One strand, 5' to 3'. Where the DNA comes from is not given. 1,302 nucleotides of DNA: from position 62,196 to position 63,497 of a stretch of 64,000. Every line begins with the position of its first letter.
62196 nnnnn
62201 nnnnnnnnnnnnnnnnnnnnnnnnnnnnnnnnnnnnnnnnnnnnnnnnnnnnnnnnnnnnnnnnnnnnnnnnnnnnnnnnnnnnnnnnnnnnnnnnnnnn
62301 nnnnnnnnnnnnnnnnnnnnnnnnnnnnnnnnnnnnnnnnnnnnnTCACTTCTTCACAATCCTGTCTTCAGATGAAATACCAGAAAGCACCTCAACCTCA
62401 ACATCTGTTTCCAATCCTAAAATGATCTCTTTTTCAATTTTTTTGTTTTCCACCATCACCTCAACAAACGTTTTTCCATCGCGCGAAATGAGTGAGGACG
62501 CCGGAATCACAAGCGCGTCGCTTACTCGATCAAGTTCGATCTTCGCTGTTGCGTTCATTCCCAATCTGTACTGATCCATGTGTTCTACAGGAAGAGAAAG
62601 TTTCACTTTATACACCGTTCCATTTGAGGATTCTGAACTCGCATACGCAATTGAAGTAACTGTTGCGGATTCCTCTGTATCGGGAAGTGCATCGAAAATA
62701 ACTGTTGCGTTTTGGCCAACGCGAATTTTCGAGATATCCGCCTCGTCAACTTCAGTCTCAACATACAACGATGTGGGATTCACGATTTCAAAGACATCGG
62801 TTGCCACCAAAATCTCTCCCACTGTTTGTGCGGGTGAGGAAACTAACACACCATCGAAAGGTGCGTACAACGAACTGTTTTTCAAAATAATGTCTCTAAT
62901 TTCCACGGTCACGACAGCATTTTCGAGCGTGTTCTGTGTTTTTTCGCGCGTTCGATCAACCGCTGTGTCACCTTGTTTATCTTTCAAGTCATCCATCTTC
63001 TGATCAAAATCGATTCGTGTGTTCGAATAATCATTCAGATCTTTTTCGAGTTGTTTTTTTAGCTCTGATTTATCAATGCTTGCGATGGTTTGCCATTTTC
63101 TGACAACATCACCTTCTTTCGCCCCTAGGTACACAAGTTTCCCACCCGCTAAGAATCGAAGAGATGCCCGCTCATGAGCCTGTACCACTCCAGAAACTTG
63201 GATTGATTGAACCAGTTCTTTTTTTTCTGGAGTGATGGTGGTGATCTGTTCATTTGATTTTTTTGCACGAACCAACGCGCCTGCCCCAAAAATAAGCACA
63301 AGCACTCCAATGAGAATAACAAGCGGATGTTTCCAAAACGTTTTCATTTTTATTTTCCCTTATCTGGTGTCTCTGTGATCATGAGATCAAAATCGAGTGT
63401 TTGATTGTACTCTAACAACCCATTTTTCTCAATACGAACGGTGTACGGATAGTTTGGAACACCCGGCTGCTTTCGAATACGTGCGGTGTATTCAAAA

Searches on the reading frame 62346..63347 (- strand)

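Call 52: search_protein_families(library=pfam, proteins=[window:62346-63347:-], max_evalue=0.00001)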
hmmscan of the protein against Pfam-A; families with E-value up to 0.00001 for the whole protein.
window:62346-63347:- (333 aa): 3 families
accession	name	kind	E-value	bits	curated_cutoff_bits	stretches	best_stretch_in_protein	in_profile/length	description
PF13437.12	HlyD_3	-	1.5e-14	55.1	22.2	1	160-256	2-97/106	HlyD family secretion protein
PF16576.10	HlyD_D23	-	2.8e-13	50.1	30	1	45-235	2-186/214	Barrel-sandwich domain of CusB or HlyD membrane-fusion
PF12700.13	HlyD_2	-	1.9e-09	37.2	25.1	0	31-158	36-152/416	HlyD family secretion protein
